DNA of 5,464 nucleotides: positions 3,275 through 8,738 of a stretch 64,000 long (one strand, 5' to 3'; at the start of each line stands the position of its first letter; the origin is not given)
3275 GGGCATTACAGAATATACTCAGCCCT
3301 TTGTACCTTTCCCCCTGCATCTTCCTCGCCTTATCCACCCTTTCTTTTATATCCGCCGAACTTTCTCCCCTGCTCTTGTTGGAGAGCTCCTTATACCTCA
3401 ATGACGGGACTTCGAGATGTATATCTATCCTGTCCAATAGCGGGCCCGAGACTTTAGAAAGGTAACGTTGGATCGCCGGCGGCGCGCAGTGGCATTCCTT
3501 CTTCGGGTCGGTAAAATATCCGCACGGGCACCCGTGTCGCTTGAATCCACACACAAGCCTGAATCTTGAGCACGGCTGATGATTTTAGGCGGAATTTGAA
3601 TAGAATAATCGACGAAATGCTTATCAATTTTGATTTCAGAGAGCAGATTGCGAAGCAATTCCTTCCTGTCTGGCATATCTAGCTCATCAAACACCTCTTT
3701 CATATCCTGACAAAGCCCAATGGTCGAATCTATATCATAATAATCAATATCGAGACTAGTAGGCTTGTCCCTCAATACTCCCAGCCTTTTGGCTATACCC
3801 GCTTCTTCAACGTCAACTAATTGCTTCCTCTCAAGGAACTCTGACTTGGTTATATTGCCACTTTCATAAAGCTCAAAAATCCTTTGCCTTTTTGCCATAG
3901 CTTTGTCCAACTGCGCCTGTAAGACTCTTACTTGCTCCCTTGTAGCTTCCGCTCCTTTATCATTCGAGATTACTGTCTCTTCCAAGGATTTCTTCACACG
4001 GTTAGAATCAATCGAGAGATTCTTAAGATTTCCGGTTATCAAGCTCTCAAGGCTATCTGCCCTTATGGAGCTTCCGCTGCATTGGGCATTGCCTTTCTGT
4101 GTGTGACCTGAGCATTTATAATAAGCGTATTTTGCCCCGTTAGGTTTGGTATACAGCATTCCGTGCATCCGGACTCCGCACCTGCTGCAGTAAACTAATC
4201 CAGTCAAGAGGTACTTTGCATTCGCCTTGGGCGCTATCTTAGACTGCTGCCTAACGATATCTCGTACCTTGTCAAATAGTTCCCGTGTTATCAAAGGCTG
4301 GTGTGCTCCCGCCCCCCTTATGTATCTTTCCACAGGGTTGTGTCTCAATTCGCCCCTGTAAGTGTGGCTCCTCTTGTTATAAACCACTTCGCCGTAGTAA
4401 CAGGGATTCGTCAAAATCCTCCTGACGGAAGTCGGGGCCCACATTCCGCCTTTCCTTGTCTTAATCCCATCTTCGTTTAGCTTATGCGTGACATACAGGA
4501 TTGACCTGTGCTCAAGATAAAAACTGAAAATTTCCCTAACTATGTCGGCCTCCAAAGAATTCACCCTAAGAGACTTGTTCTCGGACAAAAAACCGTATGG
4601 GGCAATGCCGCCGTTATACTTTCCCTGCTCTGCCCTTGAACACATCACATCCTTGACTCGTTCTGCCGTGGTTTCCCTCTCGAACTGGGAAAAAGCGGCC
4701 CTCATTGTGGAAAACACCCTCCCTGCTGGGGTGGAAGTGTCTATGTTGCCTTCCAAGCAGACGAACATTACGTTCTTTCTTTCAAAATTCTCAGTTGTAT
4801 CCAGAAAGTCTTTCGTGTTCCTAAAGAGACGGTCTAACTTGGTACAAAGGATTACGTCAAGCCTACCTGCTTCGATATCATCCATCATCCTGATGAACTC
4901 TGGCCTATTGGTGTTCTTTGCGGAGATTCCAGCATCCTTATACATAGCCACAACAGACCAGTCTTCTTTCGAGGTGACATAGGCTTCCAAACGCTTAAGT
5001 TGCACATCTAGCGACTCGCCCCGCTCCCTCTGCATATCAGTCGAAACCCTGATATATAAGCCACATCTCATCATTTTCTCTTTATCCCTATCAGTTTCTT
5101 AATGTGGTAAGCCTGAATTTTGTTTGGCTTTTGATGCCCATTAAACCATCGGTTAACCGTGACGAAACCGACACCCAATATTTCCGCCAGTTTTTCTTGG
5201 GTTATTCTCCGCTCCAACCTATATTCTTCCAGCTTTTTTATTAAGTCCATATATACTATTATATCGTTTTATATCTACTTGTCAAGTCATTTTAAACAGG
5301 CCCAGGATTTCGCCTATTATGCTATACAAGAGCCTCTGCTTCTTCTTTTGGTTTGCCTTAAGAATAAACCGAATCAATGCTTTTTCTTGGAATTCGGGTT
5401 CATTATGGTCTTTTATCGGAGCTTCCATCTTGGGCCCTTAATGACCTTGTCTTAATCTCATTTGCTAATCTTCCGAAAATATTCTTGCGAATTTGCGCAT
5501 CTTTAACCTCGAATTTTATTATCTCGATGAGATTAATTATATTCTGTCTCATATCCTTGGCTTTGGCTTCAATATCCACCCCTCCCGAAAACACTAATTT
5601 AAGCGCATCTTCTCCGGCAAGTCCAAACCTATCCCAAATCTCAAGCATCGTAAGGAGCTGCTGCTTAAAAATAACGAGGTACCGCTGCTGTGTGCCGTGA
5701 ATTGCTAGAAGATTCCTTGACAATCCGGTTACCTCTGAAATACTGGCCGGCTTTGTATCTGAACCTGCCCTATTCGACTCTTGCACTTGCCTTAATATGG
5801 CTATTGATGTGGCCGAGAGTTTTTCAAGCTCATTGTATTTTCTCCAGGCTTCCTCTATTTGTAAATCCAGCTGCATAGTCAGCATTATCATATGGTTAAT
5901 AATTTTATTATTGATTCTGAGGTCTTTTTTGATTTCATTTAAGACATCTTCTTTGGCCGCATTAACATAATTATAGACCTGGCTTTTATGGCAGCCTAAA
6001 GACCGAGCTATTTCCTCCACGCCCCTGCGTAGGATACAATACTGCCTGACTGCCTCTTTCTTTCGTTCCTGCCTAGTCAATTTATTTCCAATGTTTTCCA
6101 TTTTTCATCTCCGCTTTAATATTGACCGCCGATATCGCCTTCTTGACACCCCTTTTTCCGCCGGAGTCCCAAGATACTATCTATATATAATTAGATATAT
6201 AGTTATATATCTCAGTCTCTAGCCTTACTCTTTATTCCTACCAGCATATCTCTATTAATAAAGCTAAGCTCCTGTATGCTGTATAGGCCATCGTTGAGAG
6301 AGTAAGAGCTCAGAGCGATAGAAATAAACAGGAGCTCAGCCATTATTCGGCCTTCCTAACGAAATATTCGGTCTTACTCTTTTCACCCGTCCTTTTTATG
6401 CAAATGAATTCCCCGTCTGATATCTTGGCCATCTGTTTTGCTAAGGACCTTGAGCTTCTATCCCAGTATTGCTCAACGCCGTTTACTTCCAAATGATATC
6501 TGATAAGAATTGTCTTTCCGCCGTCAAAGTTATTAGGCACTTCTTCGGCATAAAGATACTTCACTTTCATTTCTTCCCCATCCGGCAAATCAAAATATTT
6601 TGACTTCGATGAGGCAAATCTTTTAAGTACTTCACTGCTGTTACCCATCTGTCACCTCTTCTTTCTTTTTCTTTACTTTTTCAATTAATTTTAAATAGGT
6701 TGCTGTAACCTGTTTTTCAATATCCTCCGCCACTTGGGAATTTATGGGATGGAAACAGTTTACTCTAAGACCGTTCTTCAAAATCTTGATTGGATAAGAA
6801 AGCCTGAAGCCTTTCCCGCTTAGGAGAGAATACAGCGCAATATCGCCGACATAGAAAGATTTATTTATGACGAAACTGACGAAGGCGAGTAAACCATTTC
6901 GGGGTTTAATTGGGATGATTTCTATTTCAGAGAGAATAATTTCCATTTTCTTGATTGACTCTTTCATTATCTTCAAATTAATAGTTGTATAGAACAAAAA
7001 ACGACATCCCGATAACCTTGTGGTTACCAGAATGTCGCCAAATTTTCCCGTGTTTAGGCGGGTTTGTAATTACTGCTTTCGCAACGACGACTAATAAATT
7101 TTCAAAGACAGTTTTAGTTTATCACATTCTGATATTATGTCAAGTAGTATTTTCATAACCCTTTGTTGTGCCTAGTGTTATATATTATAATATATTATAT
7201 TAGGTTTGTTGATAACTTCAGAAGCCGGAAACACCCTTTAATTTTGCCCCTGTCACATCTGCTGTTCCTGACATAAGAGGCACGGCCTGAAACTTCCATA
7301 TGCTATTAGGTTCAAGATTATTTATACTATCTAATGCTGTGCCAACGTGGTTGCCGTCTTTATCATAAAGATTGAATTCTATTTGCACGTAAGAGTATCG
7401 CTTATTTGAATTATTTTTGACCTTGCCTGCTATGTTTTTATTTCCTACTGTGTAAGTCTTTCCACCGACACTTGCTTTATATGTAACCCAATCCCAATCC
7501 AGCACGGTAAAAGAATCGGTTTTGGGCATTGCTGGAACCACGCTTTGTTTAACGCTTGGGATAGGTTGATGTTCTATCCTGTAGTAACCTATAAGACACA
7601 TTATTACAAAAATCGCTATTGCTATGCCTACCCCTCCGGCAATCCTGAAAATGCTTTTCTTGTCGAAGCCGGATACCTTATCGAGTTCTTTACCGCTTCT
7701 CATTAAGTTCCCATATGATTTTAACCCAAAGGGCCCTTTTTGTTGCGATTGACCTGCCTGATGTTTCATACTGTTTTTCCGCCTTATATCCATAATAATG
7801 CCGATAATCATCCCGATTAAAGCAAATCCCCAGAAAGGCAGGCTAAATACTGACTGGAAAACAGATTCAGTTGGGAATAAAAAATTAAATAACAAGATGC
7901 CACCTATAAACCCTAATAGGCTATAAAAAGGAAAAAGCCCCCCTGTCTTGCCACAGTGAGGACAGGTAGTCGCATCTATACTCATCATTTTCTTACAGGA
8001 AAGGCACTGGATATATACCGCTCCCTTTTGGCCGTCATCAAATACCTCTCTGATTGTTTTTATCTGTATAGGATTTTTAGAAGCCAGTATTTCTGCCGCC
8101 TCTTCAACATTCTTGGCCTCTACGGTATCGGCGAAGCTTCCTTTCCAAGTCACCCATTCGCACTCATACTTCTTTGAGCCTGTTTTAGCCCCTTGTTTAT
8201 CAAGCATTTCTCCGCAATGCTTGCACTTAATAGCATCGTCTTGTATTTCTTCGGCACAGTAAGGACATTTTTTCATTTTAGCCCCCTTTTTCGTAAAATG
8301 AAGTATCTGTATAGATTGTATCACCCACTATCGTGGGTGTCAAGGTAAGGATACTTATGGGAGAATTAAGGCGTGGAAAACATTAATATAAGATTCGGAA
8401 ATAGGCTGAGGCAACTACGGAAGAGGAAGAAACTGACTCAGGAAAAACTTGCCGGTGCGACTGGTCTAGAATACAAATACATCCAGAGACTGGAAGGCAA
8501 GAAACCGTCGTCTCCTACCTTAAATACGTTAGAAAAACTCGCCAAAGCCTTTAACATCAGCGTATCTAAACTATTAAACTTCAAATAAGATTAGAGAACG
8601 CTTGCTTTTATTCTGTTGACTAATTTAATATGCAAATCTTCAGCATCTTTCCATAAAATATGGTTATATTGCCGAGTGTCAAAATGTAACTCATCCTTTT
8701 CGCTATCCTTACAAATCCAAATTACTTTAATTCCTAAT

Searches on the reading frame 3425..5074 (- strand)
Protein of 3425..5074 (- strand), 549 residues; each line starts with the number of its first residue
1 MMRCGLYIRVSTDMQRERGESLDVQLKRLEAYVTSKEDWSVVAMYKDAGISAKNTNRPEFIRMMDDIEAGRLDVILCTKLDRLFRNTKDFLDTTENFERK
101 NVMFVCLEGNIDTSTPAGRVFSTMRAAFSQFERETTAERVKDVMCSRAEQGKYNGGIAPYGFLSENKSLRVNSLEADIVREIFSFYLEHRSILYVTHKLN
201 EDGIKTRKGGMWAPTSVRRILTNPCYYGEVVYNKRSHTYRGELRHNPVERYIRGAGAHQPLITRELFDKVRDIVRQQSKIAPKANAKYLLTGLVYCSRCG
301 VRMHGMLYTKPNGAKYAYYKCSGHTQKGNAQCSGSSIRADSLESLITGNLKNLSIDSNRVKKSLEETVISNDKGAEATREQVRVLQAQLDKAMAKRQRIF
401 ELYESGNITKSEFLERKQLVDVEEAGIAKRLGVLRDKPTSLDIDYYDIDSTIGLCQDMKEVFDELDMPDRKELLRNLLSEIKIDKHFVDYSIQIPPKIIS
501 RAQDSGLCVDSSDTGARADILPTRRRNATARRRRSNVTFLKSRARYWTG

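Call 51: search_protein_families(library=pfam, proteins=[window:3425-5074:-], max_evalue=0.01)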
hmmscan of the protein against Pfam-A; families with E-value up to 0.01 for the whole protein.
window:3425-5074:- (549 aa): 3 families
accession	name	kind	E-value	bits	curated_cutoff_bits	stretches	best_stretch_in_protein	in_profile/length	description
PF00239.26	Resolvase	-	1.4e-39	136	23.3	1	6-153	3-145/145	Resolvase, N terminal domain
PF07508.19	Recombinase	-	2.6e-25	89.1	21.1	1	175-276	3-101/102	Recombinase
PF13408.12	Zn_ribbon_recom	-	4.4e-15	56.2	25.3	1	289-350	1-57/58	Recombinase zinc beta ribbon domain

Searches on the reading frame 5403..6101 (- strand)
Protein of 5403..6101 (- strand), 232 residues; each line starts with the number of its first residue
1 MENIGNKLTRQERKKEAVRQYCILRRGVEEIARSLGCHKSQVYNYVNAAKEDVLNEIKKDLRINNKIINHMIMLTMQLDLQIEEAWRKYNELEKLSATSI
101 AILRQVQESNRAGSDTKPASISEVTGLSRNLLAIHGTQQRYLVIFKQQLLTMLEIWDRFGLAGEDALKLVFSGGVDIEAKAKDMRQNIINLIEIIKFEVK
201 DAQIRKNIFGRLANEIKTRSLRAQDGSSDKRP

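Call 51: search_protein_families(library=pfam, proteins=[window:5403-6101:-], max_evalue=0.01)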
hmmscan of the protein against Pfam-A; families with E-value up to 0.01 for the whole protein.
window:5403-6101:- (232 aa): 4 families
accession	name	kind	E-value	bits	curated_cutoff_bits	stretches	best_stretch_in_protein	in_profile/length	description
PF13384.12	HTH_23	-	5.7e-05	23.3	24.6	1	10-48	3-40/50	Homeodomain-like domain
PF13551.12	HTH_29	-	0.00044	20.7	28.1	1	27-55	13-42/64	Winged helix-turn helix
PF01527.26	HTH_Tnp_1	-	0.0033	18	24.1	0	12-51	10-49/75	Transposase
PF08281.18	Sigma70_r4_2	-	0.0069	16.5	25.7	0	12-51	13-52/54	Sigma-70, region 4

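Call 85: search_protein_families(library=phrogs, proteins=[window:5403-6101:-], max_evalue=0.001)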
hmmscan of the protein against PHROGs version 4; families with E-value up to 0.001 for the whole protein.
window:5403-6101:- (232 aa): 1 family
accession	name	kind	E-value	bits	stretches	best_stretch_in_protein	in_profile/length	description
phrog_151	-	integration and excision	8.7e-06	25.5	1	6-109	125-222/582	transposase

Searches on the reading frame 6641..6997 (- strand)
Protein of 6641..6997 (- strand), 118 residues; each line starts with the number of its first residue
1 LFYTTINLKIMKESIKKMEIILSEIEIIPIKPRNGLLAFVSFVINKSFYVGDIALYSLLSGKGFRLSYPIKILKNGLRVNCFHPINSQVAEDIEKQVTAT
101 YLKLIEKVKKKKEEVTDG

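Call 51: search_protein_families(library=pfam, proteins=[window:6641-6997:-], max_evalue=0.01)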
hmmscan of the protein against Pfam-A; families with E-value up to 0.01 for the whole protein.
window:6641-6997:- (118 aa): 1 family
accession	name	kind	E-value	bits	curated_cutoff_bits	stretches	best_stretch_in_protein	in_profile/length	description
PF04026.17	SpoVG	-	1.6e-08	35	29.6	1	23-101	4-80/82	SpoVG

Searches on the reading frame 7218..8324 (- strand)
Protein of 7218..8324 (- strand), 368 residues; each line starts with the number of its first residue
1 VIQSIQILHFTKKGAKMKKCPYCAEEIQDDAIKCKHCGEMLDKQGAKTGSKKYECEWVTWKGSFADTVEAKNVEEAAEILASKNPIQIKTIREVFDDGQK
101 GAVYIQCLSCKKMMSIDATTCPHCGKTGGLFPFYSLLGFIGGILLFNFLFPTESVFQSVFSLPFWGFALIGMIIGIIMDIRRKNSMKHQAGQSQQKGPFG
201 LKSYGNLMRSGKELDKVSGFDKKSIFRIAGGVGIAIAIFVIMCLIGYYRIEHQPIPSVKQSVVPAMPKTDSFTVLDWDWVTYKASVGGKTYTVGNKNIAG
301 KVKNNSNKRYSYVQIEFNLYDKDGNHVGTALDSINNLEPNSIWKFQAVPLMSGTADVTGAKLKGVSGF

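Call 3: search_protein_families(library=pfam, proteins=[window:7218-8324:-], max_evalue=0.1)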
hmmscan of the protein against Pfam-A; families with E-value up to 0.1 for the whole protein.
window:7218-8324:- (368 aa): 13 families
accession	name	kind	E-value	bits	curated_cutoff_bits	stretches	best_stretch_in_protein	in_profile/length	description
PF13248.11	Zn_ribbon_3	-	5.6e-12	45.1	27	2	17-39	2-24/26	zinc-ribbon domain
PF12773.13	DZR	-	1.1e-06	29.2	27.3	1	20-125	1-45/45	Double zinc ribbon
PF13240.11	Zn_Ribbon_1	-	2.2e-06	27.7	25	1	19-39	1-21/23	zinc-ribbon domain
PF10571.15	UPF0547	-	0.00021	21.8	29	1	18-38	1-21/26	Uncharacterised protein family UPF0547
PF17032.10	Zn_ribbon_15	-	0.00028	22.1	28.9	0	101-125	34-59/73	zinc-ribbon family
PF24460.1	DUF7575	-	0.00054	19.7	28.5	0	117-126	2-11/28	Domain of unknown function (DUF7575)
PF18912.6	DZR_2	-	0.012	15.9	27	0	107-126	24-44/56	Double zinc ribbon domain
PF14446.12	Prok-RING_1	-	0.027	14.8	29.1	0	18-38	5-27/54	Prokaryotic RING finger family 1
PF23458.2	DUF7130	-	0.03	14.7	35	1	72-126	19-78/89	Domain of unknown function (DUF7130)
PF25299.1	ZZ_ADA2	-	0.035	14.7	27.5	0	20-39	1-20/48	ADA2 ZZ-type zing finger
PF11611.13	DUF4352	-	0.044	14.5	25.9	1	301-336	43-78/122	Domain of unknown function (DUF4352)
PF05605.18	zf-Di19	-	0.049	14.3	27.5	0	19-38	4-22/54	Drought induced 19 protein (Di19), zinc-binding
PF02656.20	DUF202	-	0.08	13.8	23.4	0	135-183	17-66/68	Domain of unknown function (DUF202)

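Call 4: search_protein_families(library=ncbifam, proteins=[window:7218-8324:-], max_evalue=0.1)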
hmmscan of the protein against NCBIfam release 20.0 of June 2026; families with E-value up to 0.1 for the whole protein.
window:7218-8324:- (368 aa): 6 families
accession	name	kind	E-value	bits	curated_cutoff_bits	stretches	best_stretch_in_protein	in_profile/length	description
NF038353.1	FxLYD_dom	domain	1.8e-21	75.8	23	1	297-359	5-66/71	FxLYD domain-containing protein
TIGR01562.1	FdhE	equivalog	0.00078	19.1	187.65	0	9-39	201-232/305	formate dehydrogenase accessory protein FdhE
NF053815.1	teico_TcaA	equivalog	0.0014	17.5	550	1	17-50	1-34/463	membrane-associated protein TcaA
NF033506.0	PACE-CTERM-PROT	exception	0.0053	15.5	110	1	301-336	255-290/627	putative S-layer protein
NF049953.1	ribbon_DG_selen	exception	0.0069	16.3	130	0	16-41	4-29/172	zinc ribbon-containing (seleno)protein DG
NF041259.1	mono_DmmA_fam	domain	0.091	13.1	60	0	91-126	40-78/101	dimethylamine monooxygenase subunit DmmA family protein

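Call 5: search_protein_families(library=padloc, proteins=[window:7218-8324:-], max_evalue=0.1)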
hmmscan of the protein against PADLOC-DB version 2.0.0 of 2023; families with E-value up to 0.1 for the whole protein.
window:7218-8324:- (368 aa): 2 families
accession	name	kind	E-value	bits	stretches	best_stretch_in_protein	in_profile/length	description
PDLC01232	Cas12a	-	0.015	11.6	1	2-38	880-916/950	Cas12a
PDLC03672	HEase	-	0.064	11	0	17-37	115-135/199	homing endonuclease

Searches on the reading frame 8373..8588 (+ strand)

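Call 3: search_protein_families(library=pfam, proteins=[window:8373-8588:+], max_evalue=0.1)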
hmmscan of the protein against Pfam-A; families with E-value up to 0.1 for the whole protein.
window:8373-8588:+ (71 aa): 7 families
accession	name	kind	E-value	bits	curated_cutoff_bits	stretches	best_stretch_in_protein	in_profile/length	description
PF01381.28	HTH_3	-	1.5e-11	44.5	23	1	12-67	1-55/55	Helix-turn-helix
PF13443.12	HTH_26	-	1.9e-11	44.5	22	1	11-70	1-60/63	Cro/C1-type HTH DNA-binding domain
PF12844.13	HTH_19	-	8.9e-11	42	30.2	1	9-69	1-60/64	Helix-turn-helix domain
PF13560.12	HTH_31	-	1e-10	42.2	27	1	7-63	1-57/64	Helix-turn-helix domain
PF13413.12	HTH_25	-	3.8e-06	27.1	24.6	1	11-46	1-36/62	Helix-turn-helix domain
PF01476.26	LysM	-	0.024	15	20.9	1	52-69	8-25/43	LysM domain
PF12824.13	MRP-L20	-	0.056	14.1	30.4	1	33-66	87-120/164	Mitochondrial ribosomal protein subunit L20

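Call 4: search_protein_families(library=ncbifam, proteins=[window:8373-8588:+], max_evalue=0.1)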
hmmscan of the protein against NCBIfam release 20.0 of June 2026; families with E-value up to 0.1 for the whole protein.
window:8373-8588:+ (71 aa): 17 families
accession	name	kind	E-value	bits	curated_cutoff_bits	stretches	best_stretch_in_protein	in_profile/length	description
NF041951.1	phage_RstR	subfamily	6.8e-13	48.8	80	1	7-68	2-62/108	RstR family transcriptional repressor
NF007408.0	PRK09943.1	equivalog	4.4e-09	36.2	211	1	1-68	1-67/185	HTH-type transcriptional regulator PuuR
TIGR03070.1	couple_hipB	subfamily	5.3e-09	35.9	71.65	1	8-62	3-56/58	type II toxin-antitoxin system Y4mF family antitoxin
NF006015.0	PRK08154.1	subfamily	1.3e-07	31.1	204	1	6-69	29-91/314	anaerobic benzoate catabolism transcriptional regulator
TIGR00270.2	TIGR00270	equivalog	1.6e-06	28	110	1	7-64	75-131/159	multiprotein bridging factor aMBF1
NF047948.1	male_kill_WMK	equivalog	7.6e-06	25.6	300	1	4-68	2-65/300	WO male-killing family protein Wmk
NF007271.0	PRK09726.1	equivalog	9.1e-05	22.4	79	1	8-64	13-68/88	type II toxin-antitoxin system antitoxin HipB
NF007257.0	PRK09706.1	subfamily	0.0001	22.1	101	1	7-68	5-65/135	transcriptional repressor DicA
NF038139.1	Reg_Aceta_RamB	equivalog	0.0001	21.1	700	1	9-63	4-57/465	acetate metabolism transcriptional regulator RamB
NF010465.0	PRK13890.1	equivalog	0.0003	20.9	96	1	6-69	5-66/121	conjugal transfer protein TrbA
NF046032.1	TransRegSlrRBacil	equivalog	0.00098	19.2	250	1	9-68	3-62/149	HTH-type transcriptional regulator SlrR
TIGR03830.1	CxxCG_CxxCG_HTH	subfamily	0.0014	18.4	61.8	1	9-51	67-111/127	type II TA system antitoxin MqsA family protein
NF041575.1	antitoxPezA_Strep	equivalog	0.0018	18.2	290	1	9-64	3-57/158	type II toxin-antitoxin system antitoxin PezA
NF058600.1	TransRegSco1979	equivalog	0.0053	15.9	350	1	6-63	7-63/280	Sco1979 family transcriptional regulator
NF005988.0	PRK08099.1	equivalog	0.0097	15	201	1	12-65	7-60/411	multifunctional transcriptional regulator/nicotinamide-nucleotide adenylyltransferase/ribosylnicotinamide kinase NadR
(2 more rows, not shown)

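Call 5: search_protein_families(library=padloc, proteins=[window:8373-8588:+], max_evalue=0.1)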
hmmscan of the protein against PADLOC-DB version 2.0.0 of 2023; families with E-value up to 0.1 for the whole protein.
window:8373-8588:+ (71 aa): 19 families
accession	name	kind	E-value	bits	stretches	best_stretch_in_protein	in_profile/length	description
PDLC03665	Control_protein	-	4.5e-14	50.5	1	1-70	2-71/77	control protein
PDLC02926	HTH_VI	-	4.8e-14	50.4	1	8-70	2-63/92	-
PDLC04142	capH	-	1.1e-13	50.1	1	3-68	2-66/103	capH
PDLC03671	Control_protein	-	1.4e-09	36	1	9-69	16-75/84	control protein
PDLC03664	Control_protein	-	2.2e-08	32.4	1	6-66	12-71/74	control protein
PDLC03949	RmrA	-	4.3e-07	27.1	1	10-64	5-58/363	-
PDLC03946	RmrA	-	5.4e-07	26.7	1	10-63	5-57/357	-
PDLC03666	Control_protein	-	6.2e-07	27.8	1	4-68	3-66/77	control protein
PDLC03954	RmrA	-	1.2e-06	25.7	1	8-69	11-71/380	-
PDLC03951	RmrA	-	3.4e-06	24.3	1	9-68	10-68/400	-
PDLC03947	RmrA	-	0.00015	18.8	1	5-65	9-68/383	-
PDLC04775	PDC-M69A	-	0.00016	20.2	1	1-69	1-68/113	-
PDLC03943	RmrA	-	0.00028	18.1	1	9-63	4-57/370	-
PDLC03948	RmrA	-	0.00045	17.2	1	9-66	10-66/397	-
PDLC03953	RmrA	-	0.00071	16.9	1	8-64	6-61/373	-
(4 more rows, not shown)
